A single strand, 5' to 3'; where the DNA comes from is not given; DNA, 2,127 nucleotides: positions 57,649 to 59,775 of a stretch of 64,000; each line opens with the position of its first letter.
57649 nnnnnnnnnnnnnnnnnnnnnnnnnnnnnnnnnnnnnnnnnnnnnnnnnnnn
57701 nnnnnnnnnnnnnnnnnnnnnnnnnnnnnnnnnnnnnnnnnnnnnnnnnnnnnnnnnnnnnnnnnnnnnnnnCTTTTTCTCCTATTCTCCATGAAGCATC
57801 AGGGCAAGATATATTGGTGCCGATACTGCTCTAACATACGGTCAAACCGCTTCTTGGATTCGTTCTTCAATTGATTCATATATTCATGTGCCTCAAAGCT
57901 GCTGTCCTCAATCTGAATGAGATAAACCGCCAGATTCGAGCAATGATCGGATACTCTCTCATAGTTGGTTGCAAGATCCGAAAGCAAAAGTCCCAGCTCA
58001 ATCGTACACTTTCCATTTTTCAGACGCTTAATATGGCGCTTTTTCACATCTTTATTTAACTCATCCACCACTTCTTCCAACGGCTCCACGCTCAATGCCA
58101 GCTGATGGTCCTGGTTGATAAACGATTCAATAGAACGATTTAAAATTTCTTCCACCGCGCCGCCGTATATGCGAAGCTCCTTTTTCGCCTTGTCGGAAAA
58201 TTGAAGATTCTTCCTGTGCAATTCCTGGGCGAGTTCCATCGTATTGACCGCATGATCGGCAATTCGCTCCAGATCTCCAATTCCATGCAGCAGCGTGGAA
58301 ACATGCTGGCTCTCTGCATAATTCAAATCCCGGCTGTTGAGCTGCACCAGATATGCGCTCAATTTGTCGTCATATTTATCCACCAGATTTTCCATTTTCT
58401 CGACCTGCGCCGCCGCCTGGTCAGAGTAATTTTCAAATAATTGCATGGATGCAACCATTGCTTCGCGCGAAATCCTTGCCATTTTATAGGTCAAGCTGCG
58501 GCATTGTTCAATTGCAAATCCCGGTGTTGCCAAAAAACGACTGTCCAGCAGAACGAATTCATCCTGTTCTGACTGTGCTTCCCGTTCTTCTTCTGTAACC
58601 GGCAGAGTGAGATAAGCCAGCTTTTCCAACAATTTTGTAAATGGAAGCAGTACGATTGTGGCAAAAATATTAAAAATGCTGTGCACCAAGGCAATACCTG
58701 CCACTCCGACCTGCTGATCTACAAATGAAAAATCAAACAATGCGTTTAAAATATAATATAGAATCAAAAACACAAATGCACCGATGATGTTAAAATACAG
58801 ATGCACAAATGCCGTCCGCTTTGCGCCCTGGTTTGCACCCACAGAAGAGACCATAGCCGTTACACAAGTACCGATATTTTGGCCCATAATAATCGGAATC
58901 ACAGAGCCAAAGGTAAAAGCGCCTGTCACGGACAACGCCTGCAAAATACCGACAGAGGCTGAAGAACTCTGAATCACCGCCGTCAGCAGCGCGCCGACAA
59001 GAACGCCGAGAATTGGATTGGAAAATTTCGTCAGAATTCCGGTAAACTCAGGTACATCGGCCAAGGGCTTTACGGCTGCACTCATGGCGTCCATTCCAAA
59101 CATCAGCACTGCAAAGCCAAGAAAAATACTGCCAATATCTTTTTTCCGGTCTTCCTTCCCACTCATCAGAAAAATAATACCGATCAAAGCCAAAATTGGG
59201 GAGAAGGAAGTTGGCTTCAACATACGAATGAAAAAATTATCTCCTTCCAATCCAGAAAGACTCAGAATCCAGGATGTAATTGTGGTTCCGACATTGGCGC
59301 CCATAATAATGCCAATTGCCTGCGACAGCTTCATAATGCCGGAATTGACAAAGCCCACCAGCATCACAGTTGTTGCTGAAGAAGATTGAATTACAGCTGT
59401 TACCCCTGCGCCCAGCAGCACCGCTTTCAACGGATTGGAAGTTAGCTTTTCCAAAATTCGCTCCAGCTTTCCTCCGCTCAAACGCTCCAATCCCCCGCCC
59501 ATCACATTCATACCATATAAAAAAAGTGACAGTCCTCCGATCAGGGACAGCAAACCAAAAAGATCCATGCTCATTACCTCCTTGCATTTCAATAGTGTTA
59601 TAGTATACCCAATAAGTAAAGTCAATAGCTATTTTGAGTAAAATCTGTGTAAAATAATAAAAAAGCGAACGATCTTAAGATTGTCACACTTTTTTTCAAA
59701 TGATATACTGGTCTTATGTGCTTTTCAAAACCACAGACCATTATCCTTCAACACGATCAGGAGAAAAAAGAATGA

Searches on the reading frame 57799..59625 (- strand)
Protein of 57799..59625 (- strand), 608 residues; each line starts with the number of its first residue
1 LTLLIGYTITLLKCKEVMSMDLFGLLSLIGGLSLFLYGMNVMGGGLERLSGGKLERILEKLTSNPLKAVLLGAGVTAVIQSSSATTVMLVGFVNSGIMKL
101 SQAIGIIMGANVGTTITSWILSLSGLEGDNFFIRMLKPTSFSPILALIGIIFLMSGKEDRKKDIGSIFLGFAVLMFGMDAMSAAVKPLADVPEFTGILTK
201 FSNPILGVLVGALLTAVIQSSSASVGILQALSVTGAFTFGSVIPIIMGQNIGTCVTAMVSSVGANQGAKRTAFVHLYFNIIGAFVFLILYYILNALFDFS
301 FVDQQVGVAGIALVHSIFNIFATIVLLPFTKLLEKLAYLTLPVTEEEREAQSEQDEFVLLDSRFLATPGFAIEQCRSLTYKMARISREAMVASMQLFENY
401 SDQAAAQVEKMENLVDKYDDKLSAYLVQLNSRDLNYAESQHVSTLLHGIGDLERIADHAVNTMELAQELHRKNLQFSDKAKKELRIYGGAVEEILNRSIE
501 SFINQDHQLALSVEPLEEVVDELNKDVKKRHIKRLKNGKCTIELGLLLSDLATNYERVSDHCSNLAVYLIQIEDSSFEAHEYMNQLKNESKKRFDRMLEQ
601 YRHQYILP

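Call 48: search_protein_families(library=pfam, proteins=[window:57799-59625:-], max_evalue=0.00001)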
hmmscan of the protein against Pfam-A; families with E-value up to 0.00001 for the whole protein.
window:57799-59625:- (608 aa): 2 families
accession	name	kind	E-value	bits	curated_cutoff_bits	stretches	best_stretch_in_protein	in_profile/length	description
PF02690.20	Na_Pi_cotrans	-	5.3e-66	221.3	29.1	2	34-182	1-136/137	Na+/Pi-cotransporter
PF01895.24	PhoU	-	2.3e-29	102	23.5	2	487-566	4-86/89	PhoU domain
